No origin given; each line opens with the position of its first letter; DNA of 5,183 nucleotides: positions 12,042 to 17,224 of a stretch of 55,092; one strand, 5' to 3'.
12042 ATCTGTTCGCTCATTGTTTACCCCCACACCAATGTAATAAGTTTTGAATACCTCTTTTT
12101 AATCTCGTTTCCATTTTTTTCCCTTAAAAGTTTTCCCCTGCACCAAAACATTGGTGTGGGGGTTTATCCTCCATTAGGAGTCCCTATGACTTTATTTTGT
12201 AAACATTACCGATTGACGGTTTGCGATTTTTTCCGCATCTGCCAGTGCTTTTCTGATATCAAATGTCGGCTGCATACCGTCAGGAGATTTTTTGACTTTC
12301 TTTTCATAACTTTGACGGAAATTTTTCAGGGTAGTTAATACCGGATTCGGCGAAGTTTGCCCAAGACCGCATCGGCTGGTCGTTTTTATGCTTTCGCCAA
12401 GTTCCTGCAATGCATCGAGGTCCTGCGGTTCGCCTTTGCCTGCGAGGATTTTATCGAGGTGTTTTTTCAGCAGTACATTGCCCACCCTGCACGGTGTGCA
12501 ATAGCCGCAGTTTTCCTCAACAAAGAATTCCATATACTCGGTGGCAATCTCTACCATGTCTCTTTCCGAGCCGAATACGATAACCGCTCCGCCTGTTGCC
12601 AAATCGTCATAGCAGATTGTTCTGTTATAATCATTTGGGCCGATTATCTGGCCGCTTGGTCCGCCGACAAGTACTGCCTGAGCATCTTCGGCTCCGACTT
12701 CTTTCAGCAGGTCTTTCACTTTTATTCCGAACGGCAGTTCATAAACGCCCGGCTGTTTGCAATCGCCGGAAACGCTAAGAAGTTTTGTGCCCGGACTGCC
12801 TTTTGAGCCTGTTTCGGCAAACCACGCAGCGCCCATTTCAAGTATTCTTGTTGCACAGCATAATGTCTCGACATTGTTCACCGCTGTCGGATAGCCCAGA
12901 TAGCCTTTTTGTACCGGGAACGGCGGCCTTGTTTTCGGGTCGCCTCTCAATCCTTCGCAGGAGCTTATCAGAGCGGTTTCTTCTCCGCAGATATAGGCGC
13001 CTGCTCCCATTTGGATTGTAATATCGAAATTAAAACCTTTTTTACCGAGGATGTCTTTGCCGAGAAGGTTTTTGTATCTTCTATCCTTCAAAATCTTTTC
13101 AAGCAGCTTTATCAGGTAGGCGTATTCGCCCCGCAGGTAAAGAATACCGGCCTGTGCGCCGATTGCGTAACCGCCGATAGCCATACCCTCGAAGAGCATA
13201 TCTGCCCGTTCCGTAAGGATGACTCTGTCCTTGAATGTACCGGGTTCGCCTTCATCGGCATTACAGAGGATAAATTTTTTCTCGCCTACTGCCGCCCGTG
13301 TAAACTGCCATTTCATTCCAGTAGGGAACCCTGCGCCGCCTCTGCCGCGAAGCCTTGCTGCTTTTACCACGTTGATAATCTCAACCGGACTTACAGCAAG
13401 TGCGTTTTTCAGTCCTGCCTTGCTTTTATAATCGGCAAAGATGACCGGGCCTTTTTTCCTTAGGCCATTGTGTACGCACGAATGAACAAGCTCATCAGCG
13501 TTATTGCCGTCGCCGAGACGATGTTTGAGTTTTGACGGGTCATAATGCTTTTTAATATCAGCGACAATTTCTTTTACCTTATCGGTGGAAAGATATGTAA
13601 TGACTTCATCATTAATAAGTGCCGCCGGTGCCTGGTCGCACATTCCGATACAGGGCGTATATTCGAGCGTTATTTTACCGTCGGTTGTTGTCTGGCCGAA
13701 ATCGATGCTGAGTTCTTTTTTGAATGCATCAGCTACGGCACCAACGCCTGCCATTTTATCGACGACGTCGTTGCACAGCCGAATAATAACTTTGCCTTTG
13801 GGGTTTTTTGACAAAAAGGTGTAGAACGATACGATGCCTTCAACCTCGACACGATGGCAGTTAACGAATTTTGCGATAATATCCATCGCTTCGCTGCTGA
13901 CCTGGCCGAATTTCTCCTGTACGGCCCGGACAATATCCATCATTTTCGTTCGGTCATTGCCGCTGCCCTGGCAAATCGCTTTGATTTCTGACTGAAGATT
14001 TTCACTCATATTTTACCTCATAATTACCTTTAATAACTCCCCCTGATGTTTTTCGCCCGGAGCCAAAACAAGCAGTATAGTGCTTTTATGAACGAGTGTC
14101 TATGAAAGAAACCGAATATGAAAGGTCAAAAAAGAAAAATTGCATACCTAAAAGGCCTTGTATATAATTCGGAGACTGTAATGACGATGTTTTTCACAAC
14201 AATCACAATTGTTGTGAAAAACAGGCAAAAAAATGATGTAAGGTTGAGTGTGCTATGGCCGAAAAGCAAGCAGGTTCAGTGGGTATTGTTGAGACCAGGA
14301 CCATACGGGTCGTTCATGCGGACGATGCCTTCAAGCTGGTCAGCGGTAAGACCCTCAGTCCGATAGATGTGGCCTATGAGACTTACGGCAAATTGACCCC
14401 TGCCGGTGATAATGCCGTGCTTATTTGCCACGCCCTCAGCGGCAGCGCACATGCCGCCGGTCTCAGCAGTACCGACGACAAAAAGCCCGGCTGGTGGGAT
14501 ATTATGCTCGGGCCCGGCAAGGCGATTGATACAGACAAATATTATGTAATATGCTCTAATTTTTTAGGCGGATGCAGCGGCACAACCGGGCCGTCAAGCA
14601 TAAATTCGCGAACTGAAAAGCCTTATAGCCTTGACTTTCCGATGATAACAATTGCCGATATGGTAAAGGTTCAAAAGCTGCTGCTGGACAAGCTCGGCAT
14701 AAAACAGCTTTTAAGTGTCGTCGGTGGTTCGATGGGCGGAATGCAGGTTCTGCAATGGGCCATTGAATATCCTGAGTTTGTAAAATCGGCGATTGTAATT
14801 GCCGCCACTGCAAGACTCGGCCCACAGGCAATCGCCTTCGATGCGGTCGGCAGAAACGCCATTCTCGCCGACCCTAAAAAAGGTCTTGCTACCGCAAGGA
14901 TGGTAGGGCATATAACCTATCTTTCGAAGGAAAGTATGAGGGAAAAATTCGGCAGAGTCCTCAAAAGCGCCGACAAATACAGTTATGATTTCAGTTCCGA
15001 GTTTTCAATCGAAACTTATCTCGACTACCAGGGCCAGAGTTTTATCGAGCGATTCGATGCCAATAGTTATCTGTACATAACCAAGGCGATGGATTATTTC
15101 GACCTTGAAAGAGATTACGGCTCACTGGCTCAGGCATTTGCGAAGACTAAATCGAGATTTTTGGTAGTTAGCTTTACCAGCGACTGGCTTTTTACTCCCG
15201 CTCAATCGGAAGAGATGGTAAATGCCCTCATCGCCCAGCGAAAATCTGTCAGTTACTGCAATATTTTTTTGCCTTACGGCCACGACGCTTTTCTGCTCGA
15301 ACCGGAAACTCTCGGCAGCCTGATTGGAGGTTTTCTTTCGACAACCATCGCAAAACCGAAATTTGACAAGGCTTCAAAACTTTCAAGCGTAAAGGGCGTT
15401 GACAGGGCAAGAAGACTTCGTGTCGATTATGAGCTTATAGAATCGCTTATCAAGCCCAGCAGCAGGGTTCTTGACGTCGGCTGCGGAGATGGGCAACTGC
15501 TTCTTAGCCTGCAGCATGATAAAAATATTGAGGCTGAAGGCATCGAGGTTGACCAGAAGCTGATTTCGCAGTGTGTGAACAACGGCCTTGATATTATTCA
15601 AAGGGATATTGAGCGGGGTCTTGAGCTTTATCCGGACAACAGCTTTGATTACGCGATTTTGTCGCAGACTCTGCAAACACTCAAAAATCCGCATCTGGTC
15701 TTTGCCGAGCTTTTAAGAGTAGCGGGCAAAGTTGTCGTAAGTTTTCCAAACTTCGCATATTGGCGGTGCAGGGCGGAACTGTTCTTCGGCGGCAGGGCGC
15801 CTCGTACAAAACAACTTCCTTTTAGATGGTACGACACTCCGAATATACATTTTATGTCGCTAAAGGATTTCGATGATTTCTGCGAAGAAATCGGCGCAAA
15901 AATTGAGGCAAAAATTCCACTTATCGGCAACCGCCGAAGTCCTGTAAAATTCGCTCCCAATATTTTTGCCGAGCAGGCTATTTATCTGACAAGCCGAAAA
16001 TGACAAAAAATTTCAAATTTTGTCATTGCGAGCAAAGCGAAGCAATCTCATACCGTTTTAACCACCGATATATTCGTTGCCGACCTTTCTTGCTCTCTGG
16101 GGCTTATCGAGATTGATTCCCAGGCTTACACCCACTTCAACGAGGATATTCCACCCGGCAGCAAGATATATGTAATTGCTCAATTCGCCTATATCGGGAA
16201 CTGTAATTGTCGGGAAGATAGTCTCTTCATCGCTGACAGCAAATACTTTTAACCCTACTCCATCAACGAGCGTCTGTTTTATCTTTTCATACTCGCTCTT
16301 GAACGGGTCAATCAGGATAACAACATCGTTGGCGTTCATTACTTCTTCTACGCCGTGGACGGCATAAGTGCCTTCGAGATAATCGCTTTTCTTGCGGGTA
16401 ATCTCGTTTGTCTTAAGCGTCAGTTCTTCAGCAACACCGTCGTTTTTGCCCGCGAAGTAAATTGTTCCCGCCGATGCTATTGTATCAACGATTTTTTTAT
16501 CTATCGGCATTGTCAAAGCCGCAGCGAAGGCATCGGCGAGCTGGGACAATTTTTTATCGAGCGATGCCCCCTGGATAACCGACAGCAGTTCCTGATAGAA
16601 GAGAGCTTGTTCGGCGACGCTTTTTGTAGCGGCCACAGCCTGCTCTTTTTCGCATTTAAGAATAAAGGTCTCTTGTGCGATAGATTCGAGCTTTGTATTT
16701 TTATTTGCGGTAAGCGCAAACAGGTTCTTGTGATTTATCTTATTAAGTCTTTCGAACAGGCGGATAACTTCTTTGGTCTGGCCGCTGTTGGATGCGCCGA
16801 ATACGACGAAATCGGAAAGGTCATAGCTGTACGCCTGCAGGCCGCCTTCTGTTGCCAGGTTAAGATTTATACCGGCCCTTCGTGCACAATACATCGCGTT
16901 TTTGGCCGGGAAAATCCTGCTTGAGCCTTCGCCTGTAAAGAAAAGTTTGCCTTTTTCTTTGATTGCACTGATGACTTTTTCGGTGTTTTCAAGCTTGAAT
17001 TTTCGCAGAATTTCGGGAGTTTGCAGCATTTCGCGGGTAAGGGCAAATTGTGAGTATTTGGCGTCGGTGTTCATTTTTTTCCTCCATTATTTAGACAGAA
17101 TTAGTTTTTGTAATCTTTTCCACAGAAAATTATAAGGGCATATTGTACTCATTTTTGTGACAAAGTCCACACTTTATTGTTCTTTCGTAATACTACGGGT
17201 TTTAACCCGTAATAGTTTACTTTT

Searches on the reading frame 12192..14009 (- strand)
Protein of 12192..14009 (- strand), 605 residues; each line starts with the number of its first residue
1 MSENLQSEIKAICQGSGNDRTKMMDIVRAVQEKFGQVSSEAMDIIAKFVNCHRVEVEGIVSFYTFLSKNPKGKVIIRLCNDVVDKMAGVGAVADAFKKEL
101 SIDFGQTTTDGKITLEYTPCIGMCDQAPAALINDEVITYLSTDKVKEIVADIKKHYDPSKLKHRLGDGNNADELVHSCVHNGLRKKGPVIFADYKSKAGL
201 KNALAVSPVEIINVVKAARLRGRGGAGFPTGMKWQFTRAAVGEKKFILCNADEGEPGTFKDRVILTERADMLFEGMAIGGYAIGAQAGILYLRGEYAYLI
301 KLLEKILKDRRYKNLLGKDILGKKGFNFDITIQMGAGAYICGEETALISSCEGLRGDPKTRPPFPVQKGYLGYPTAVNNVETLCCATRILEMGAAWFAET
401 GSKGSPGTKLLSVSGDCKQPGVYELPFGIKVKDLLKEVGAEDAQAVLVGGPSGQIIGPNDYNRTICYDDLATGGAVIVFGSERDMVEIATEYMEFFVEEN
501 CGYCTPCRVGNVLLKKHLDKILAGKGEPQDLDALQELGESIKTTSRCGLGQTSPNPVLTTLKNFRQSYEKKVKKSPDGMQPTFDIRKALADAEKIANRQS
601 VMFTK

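Call 15: search_protein_families(library=pfam, proteins=[window:12192-14009:-], max_evalue=0.001)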
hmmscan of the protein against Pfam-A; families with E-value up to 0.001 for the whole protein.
window:12192-14009:- (605 aa): 3 families
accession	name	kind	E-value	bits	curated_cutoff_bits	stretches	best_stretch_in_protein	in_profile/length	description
PF01512.22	Complex1_51K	-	2.4e-40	138.3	31.2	1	215-385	1-147/150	Nuo51 FMN-binding domain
PF01257.25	2Fe-2S_thioredx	-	1.3e-39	135.8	24.8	1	9-152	1-144/145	Thioredoxin-like [2Fe-2S] ferredoxin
PF10589.14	NADH_4Fe-4S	-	4.4e-29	100.6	23.5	1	488-570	2-84/85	NADH-ubiquinone oxidoreductase-F iron-sulfur binding region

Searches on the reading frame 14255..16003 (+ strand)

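Call 15: search_protein_families(library=pfam, proteins=[window:14255-16003:+], max_evalue=0.001)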
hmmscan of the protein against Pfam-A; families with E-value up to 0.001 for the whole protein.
window:14255-16003:+ (582 aa): 8 families
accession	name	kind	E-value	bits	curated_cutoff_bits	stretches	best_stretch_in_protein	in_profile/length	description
PF07021.18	MetW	-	1e-70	237.8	21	1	389-578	1-192/193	Methionine biosynthesis protein MetW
PF00561.26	Abhydrolase_1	-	1.8e-23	83.9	25.8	1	53-350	1-245/245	alpha/beta hydrolase fold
PF08241.18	Methyltransf_11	-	1e-10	42.6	21.2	1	406-489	1-86/95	Methyltransferase domain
PF13847.12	Methyltransf_31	-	1.8e-10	41.1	27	1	400-490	2-101/145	Methyltransferase domain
PF13489.12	Methyltransf_23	-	1.3e-09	38.4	27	1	398-551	19-162/164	Methyltransferase domain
PF13649.12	Methyltransf_25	-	3.4e-09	37.7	27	1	405-489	1-92/97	Methyltransferase domain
PF12146.15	Hydrolase_4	-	1.9e-05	24.5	27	1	152-191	77-116/239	Serine aminopeptidase, S33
PF08242.18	Methyltransf_12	-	5.8e-05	24.2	30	1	406-488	1-90/98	Methyltransferase domain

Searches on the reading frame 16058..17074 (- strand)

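Call 15: search_protein_families(library=pfam, proteins=[window:16058-17074:-], max_evalue=0.001)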
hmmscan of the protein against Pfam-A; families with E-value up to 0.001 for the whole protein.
window:16058-17074:- (338 aa): 1 family
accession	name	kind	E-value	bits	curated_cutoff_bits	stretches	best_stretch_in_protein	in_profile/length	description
PF01380.27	SIS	-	2.2e-11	44.1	25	1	39-163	3-128/131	SIS domain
